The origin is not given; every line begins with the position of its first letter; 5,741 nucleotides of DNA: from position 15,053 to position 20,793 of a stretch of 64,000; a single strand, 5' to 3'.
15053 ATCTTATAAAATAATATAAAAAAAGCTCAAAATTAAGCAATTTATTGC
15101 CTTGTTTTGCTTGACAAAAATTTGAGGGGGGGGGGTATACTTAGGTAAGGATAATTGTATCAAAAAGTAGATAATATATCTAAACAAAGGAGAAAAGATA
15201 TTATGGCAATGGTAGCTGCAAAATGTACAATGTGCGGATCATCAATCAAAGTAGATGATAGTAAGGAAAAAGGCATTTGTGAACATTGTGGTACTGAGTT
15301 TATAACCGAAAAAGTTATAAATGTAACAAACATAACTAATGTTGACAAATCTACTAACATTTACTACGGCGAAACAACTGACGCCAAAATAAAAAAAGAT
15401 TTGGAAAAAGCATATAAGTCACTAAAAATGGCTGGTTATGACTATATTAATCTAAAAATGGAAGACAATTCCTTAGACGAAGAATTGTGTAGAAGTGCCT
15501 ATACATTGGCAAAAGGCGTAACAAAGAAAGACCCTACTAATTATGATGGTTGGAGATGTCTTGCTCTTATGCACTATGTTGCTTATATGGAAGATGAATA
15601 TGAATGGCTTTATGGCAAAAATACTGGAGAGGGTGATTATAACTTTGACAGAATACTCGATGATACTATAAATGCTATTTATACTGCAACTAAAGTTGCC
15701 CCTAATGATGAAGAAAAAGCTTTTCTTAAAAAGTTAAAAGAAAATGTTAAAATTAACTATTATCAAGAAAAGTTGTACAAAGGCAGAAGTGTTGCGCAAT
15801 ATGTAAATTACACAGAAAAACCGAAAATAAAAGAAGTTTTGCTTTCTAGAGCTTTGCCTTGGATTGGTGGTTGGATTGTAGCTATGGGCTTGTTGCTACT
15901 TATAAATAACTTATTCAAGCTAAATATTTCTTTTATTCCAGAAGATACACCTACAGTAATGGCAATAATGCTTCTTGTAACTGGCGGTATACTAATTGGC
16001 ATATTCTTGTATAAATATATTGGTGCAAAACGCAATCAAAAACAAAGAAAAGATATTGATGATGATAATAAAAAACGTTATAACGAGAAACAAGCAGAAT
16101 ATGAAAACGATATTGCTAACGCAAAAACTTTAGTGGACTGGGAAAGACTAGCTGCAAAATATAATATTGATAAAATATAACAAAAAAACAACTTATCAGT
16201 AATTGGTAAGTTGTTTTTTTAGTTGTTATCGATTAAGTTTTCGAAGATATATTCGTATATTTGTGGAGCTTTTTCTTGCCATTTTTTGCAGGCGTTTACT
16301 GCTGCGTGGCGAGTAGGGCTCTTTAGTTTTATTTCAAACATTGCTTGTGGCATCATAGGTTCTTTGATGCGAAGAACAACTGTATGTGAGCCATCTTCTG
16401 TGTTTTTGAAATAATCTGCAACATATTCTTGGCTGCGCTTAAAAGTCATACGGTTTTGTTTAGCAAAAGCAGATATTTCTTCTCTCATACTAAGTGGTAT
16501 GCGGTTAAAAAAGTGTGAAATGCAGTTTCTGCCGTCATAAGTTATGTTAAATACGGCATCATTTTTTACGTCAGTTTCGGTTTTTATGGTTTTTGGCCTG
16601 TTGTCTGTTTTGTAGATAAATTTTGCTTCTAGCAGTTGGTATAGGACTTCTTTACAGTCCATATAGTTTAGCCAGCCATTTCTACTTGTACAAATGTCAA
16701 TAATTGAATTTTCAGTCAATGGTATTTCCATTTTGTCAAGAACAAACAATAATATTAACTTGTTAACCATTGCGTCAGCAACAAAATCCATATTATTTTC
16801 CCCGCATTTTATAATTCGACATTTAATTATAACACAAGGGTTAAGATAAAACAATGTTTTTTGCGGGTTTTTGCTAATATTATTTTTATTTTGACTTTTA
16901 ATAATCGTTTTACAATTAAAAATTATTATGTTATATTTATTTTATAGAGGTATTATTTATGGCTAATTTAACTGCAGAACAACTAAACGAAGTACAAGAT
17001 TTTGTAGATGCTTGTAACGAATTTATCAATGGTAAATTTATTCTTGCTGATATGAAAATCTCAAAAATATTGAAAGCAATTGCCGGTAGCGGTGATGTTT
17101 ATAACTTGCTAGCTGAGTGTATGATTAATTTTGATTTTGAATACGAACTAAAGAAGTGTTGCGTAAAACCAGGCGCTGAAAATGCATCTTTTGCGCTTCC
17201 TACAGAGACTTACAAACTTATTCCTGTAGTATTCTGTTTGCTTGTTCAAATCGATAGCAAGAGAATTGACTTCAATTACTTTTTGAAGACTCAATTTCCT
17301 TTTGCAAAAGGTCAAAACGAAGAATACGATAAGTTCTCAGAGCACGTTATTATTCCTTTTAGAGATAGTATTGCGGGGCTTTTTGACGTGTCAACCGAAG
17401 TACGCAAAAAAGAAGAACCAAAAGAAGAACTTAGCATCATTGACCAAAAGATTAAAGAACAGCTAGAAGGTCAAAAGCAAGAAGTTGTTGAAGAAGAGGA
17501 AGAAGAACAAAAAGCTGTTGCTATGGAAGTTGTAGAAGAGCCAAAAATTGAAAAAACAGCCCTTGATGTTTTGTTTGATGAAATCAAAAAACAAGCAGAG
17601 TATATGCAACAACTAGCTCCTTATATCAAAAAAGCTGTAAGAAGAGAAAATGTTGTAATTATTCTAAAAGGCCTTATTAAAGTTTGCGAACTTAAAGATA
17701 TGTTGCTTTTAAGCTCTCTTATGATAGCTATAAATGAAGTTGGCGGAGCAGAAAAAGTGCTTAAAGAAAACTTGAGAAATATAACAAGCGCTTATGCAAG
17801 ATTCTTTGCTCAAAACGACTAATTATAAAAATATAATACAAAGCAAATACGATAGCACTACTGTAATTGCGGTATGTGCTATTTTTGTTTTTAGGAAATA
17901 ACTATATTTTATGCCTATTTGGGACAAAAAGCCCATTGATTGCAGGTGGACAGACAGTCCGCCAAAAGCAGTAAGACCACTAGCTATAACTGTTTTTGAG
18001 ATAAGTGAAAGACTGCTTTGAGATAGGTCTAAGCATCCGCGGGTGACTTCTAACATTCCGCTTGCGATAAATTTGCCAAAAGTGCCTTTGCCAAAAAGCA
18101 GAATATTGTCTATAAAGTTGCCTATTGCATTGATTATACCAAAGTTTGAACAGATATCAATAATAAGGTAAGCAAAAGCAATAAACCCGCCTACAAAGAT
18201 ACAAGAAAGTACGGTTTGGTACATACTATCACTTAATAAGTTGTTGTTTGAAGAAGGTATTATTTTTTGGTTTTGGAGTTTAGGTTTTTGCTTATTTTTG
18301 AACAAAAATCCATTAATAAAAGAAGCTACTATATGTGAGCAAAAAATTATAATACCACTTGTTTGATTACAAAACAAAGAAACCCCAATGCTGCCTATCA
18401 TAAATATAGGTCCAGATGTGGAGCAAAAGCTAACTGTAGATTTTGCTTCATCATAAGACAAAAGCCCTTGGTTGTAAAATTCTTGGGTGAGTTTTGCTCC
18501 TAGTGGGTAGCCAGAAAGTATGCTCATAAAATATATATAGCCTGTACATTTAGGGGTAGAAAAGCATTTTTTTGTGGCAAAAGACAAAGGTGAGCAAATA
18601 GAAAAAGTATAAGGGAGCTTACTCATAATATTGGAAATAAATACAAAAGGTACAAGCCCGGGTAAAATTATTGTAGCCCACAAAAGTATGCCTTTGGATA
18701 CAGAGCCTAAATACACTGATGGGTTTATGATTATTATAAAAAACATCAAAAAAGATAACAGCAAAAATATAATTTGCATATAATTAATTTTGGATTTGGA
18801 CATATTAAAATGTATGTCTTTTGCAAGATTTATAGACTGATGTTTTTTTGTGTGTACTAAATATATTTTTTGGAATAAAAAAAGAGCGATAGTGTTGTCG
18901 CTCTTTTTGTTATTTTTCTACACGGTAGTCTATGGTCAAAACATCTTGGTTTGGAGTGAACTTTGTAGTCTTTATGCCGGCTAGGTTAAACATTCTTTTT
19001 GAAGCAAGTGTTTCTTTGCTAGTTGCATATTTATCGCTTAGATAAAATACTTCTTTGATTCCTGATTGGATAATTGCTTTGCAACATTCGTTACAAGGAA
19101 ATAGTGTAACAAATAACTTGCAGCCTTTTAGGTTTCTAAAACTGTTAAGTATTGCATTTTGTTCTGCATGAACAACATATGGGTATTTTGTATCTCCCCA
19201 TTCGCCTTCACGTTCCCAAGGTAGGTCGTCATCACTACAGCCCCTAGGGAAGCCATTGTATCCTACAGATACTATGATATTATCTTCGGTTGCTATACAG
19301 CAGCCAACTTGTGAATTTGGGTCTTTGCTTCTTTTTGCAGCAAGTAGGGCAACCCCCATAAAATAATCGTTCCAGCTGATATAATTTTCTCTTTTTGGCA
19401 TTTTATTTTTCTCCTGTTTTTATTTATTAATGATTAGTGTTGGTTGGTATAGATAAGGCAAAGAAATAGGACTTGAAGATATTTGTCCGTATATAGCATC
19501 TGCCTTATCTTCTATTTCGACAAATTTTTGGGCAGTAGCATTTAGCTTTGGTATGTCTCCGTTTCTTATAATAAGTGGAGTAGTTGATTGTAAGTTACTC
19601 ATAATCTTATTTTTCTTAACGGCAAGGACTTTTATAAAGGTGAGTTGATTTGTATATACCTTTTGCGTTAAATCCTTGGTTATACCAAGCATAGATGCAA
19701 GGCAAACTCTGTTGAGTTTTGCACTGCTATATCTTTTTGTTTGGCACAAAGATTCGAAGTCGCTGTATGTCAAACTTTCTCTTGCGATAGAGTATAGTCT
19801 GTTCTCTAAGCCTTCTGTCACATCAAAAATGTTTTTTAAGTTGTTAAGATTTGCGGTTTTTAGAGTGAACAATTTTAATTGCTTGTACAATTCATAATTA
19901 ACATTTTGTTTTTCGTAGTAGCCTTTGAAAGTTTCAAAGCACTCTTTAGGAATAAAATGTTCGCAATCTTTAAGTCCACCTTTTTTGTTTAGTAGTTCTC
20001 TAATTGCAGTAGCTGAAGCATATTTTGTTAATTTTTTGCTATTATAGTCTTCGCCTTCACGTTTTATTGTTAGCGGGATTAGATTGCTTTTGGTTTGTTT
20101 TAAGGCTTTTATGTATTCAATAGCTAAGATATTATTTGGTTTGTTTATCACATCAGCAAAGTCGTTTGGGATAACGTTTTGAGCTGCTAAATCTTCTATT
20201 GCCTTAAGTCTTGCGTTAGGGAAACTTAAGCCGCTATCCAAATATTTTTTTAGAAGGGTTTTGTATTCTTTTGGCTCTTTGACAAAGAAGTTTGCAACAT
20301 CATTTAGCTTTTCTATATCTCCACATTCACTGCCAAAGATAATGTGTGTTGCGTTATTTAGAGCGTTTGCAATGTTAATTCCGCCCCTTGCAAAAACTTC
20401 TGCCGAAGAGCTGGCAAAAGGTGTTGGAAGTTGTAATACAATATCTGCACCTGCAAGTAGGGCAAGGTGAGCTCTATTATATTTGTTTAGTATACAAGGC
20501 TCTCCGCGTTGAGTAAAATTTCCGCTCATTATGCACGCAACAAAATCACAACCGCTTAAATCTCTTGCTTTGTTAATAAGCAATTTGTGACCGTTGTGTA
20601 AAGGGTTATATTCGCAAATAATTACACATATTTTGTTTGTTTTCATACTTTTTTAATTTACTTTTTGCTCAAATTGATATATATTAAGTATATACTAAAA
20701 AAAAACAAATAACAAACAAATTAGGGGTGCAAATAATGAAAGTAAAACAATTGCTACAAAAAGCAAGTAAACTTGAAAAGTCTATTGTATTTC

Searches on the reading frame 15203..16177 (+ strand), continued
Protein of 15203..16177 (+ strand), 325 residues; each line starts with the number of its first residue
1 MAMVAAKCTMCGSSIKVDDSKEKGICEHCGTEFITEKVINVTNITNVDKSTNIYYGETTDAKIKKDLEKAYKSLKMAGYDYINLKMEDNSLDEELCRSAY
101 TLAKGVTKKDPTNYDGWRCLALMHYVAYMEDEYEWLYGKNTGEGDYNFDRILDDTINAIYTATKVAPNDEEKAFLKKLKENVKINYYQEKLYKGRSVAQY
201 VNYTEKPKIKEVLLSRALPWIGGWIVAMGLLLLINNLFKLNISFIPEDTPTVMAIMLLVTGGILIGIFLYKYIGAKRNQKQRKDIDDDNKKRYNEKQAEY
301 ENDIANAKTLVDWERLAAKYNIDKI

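Call 53: search_protein_families(library=phrogs, proteins=[window:15203-16177:+, P0006, P0004, P0008, P0009], max_evalue=0.01)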
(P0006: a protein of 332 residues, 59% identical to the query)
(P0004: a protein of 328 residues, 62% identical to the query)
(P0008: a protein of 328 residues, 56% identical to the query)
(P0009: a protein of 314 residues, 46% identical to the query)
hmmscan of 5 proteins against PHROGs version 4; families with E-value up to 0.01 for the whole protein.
window:15203-16177:+ (325 aa): 1 family
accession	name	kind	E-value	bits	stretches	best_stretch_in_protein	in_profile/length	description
phrog_31070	-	unknown function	5.9e-05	24.1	1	146-190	6-50/56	-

P0006 (332 aa): 1 family
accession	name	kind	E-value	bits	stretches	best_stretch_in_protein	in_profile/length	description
phrog_3913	-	unknown function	0.0012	20.1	1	261-319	6-63/89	-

P0004 (328 aa): 1 family
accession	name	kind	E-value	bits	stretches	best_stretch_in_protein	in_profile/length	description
phrog_4852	-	unknown function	0.0071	17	1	2-53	10-58/194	-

P0008 (328 aa): 0 families

P0009 (314 aa): 0 families

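Call 54: fold_search(model_id=the predicted structure, library=viral)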
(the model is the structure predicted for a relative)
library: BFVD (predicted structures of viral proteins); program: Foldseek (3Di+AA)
matches with E <= 10: 404; with E <= 0.001: 0
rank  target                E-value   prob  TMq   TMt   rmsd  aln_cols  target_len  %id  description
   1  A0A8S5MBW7            7.6e-02  0.38  0.17  0.19  31.4       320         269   13  PriA DNA helicase Cys-rich region (CRR) domain [Myoviridae sp. ctj9o3]
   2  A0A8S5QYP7            1.7e-01  0.99  0.11  0.36  13.7        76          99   24  TFIIB-type zinc ribbon-containing protein [Siphoviridae sp. ct9lR64]
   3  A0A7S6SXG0            2.7e-01  0.23  0.17  0.20  26.9       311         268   12  (no name in the UniProt tables at hand)
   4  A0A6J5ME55            3.4e-01  0.20  0.11  0.07  14.5       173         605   13  Glycosyltransferase, DXD sugar-binding motif [uncultured Caudovirales phage]
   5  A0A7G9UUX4            3.6e-01  0.30  0.18  0.08  20.4       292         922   11  (no name in the UniProt tables at hand)
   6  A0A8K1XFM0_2          3.8e-01  0.12  0.17  0.08  22.2       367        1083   11  RNA-directed RNA polymerase [Fushun monolepta lauta xinmovirus 2]
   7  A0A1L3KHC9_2          4.6e-01  0.14  0.19  0.07  33.7       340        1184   11  (no name in the UniProt tables at hand)
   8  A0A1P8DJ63            5.1e-01  0.11  0.11  0.15  15.3       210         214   11  (no name in the UniProt tables at hand)
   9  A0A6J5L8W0            5.6e-01  0.14  0.18  0.17  45.7       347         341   11  Flagellar basal-body/hook protein, C-terminal domain containing protein [uncultured Caudovirales phage]
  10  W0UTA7                5.6e-01  0.13  0.17  0.11  28.4       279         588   17  (no name in the UniProt tables at hand)
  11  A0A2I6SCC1            5.6e-01  0.06  0.10  0.12  42.6       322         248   11  WSSV441 [White spot syndrome virus]
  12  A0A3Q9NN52            5.8e-01  0.25  0.20  0.14  35.2       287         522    8  Uncharacterized protein [Neurospora discreta fusarivirus 1]
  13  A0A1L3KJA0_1          5.8e-01  0.21  0.18  0.09  28.9       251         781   14  (no name in the UniProt tables at hand)
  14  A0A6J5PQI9            5.8e-01  0.13  0.18  0.11  19.2       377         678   14  Uncharacterized protein [uncultured Caudovirales phage]
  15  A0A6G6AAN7            6.1e-01  0.08  0.14  0.14  28.5       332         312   12  Uncharacterized protein [Borely moumouvirus]
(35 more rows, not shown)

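Call 58: find_encoding_contigs(protein=P0162, flank=1500, max_places=10)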
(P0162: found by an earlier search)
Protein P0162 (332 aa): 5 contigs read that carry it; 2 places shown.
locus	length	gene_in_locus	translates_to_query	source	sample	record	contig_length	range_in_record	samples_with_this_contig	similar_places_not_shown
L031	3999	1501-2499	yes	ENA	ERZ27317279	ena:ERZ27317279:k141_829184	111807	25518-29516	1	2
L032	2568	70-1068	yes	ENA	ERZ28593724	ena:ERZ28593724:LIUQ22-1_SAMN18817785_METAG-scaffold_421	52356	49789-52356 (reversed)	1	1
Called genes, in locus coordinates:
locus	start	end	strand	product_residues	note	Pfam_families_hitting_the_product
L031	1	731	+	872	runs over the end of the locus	PF00133:tRNA-synt_1, PF09334:tRNA-synt_1g, PF13603:tRNA-synt_1_2, PF09334:tRNA-synt_1g, PF08264:Anticodon_1, PF10458:Val_tRNA-synt_C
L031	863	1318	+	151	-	-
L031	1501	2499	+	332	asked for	-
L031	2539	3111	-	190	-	PF14277:DUF4364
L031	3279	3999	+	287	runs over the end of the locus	-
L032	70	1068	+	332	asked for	-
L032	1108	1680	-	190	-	PF14277:DUF4364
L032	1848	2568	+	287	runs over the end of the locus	-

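Call 59: find_encoding_contigs(protein=P0165, flank=1500, max_places=10)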
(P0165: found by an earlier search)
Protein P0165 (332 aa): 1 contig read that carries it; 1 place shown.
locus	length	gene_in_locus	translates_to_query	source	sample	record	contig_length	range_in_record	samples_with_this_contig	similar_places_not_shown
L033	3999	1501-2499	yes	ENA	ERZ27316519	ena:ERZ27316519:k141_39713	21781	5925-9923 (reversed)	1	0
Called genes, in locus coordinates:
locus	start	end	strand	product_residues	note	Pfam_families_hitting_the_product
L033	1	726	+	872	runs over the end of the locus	PF00133:tRNA-synt_1, PF09334:tRNA-synt_1g, PF13603:tRNA-synt_1_2, PF09334:tRNA-synt_1g, PF08264:Anticodon_1, PF10458:Val_tRNA-synt_C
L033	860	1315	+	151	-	-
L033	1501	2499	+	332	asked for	-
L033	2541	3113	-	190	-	PF14277:DUF4364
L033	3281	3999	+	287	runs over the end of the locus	-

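Call 61: search_solved_structures(query=A1, max_evalue=10, show_alignments=0)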
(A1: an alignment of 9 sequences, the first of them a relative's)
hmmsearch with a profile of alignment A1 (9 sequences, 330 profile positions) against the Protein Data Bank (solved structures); distinct sequences matched with E-value up to 10: 4.
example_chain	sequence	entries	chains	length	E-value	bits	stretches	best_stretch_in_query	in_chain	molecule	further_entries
7oqy_Y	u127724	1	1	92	0.0042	19.6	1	8-64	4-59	DNA-directed RNA polymerase, subunit M (RpoM-2)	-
8b6g_CF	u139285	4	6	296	0.18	14.2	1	289-318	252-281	Transmembrane protein, putative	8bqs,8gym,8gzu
9vkp_b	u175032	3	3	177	0.74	12.2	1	249-314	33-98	ATP synthase subunit b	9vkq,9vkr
7f47_A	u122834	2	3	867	4.2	9.7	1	215-279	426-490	Hypothetical conserved protein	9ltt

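Call 71: search_protein_families(library=ncbifam, alignment_id=A2, max_evalue=0.001)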
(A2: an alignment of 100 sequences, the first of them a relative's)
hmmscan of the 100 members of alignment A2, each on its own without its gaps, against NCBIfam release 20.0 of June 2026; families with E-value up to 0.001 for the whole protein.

A. member 1, P0001 (325 aa): 1 family
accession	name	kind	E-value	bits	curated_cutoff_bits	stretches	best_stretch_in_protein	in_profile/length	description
NF045939.1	MHJ_0274_fam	hypoth_equivalog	0.00092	19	80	1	252-301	2-51/165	MHJ_0274 family protein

B. families by the number of members that match (of 100 scanned): 25 families
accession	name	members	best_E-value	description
NF041770.1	CFI_box_CTERM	21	2.4e-25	CFI-box-CTERM domain-containing protein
NF047961.1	adhesin_HupY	10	7.7e-30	leucine-rich repeat adhesin HupY/LrrG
NF045861.1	glide_Gli349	7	1.3e-21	gliding machinery surface structure protein Gli349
TIGR02098.1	MJ0042_CXXC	3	1.8e-05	MJ0042-type zinc finger domain-containing protein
TIGR00855.1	L12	3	6.4e-05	50S ribosomal protein L7/L12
TIGR02167.2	Liste_lipo_26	2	5.4e-11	PARCEL repeat-containing surface protein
NF005269.0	PRK06771.1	2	2.1e-06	hypothetical protein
TIGR03655.1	anti_R_Lar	2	1e-05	Lar family restriction alleviation protein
NF047912.1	ECs_2282_CxxC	2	0.00016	ECs_2282 family putative zinc-binding protein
NF001607.0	PRK00398.1-4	2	0.00022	DNA-directed RNA polymerase subunit P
NF042912.1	Amuc_1098_fam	1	4.3e-06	Amuc_1098 family type IV pilus outer membrane protein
NF045849.1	ICE_MMCAP2_0565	1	0.00017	Mbov_0395 family pilin-like conjugal transfer protein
NF040894.1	puhB_PGC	1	0.00025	photosynthetic complex putative assembly protein PuhB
TIGR02605.1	CxxC_CxxC_SSSS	1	0.00028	FmdB family zinc ribbon protein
NF033497.1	rubre_like_arch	1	0.00029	rubrerythrin-like domain-containing protein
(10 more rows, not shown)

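Call 72: search_protein_families(library=ncbifam, proteins=[P0010, P0022, P0023, P0033, P0036, P0041, P0042, P0050, P0059, P0072], max_evalue=0.001)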
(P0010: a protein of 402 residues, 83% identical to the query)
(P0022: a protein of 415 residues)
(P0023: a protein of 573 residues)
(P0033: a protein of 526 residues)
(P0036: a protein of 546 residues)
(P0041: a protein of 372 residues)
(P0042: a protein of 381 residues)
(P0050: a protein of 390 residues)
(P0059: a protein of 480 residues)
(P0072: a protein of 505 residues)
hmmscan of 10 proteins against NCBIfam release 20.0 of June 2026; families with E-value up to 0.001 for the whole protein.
P0010 (402 aa): 0 families

P0022 (415 aa): 0 families

P0023 (573 aa): 0 families

P0033 (526 aa): 0 families

P0036 (546 aa): 0 families

P0041 (372 aa): 1 family
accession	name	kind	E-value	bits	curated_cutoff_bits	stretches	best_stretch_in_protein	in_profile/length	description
NF041770.1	CFI_box_CTERM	domain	8.6e-21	73.5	40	1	287-355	1-69/69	CFI-box-CTERM domain-containing protein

P0042 (381 aa): 1 family
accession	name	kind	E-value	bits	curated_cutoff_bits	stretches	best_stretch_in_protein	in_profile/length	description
NF041770.1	CFI_box_CTERM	domain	5.8e-22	77.3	40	1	291-359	1-69/69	CFI-box-CTERM domain-containing protein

P0050 (390 aa): 0 families

P0059 (480 aa): 0 families

P0072 (505 aa): 2 families
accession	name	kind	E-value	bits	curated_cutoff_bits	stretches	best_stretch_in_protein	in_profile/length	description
NF047961.1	adhesin_HupY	equivalog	1.2e-17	63.3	1250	2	312-443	187-318/978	leucine-rich repeat adhesin HupY/LrrG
NF045861.1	glide_Gli349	exception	0.00018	18.3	1750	0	114-176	2682-2742/3169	gliding machinery surface structure protein Gli349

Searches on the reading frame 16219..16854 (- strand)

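Call 6: search_protein_families(library=pfam, proteins=[window:16219-16854:-], max_evalue=0.1)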
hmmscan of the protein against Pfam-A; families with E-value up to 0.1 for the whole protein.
window:16219-16854:- (211 aa): 1 family
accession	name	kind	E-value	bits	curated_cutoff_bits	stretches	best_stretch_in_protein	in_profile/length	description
PF14277.12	DUF4364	-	4.4e-33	114.8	26.9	1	31-207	1-162/162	Domain of unknown function (DUF4364)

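Call 28: search_protein_families(library=ncbifam, proteins=[window:16219-16854:-], max_evalue=0.1)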
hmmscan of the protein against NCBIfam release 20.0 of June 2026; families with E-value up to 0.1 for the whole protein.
window:16219-16854:- (211 aa): 1 family
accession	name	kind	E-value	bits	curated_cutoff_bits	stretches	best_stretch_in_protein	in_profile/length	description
NF058584.1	thiaGlu_TglI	equivalog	0.065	12.6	450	1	115-203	32-115/268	peptidyl (S)-2-mercaptoglycine synthase subunit TglI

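Call 29: search_protein_families(library=padloc, proteins=[window:16219-16854:-], max_evalue=0.1)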
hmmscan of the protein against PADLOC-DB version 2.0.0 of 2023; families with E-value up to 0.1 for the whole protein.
window:16219-16854:- (211 aa): 0 families

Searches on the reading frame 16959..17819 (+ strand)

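Call 6: search_protein_families(library=pfam, proteins=[window:16959-17819:+], max_evalue=0.1)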
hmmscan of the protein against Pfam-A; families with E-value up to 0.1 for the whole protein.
window:16959-17819:+ (287 aa): 2 families
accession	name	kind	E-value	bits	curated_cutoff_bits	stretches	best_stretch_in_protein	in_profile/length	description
PF12910.14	PHD_like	-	0.0022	18.4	27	1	150-230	35-118/141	Antitoxin of toxin-antitoxin, RelE / RelB, TA system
PF10042.14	DUF2278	-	0.012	16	25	1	119-233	19-137/206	Uncharacterized conserved protein (DUF2278)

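Call 28: search_protein_families(library=ncbifam, proteins=[window:16959-17819:+], max_evalue=0.1)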
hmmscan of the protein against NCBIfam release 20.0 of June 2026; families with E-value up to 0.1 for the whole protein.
window:16959-17819:+ (287 aa): 0 families

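Call 29: search_protein_families(library=padloc, proteins=[window:16959-17819:+], max_evalue=0.1)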
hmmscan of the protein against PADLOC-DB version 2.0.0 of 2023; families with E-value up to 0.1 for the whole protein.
window:16959-17819:+ (287 aa): 0 families

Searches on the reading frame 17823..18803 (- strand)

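Call 6: search_protein_families(library=pfam, proteins=[window:17823-18803:-], max_evalue=0.1)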
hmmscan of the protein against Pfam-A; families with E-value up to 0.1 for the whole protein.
window:17823-18803:- (326 aa): 0 families

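Call 28: search_protein_families(library=ncbifam, proteins=[window:17823-18803:-], max_evalue=0.1)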
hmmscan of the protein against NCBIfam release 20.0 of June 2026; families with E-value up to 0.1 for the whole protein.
window:17823-18803:- (326 aa): 1 family
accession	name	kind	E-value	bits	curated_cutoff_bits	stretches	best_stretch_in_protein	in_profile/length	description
TIGR02871.1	spore_ylbJ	equivalog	6.6e-56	189.9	304.65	1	11-324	2-325/363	sporulation integral membrane protein YlbJ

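Call 29: search_protein_families(library=padloc, proteins=[window:17823-18803:-], max_evalue=0.1)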
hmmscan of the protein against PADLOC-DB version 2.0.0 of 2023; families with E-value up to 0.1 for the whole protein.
window:17823-18803:- (326 aa): 0 families

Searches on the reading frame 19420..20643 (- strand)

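Call 68: search_protein_families(library=pfam, proteins=[window:19420-20643:-], max_evalue=0.00001)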
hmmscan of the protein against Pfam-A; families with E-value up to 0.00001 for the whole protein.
window:19420-20643:- (407 aa): 1 family
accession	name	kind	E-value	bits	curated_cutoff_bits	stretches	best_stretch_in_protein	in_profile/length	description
PF05636.17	HIGH_NTase1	-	6.5e-117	391.7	27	1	4-389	2-389/402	HIGH Nucleotidyl Transferase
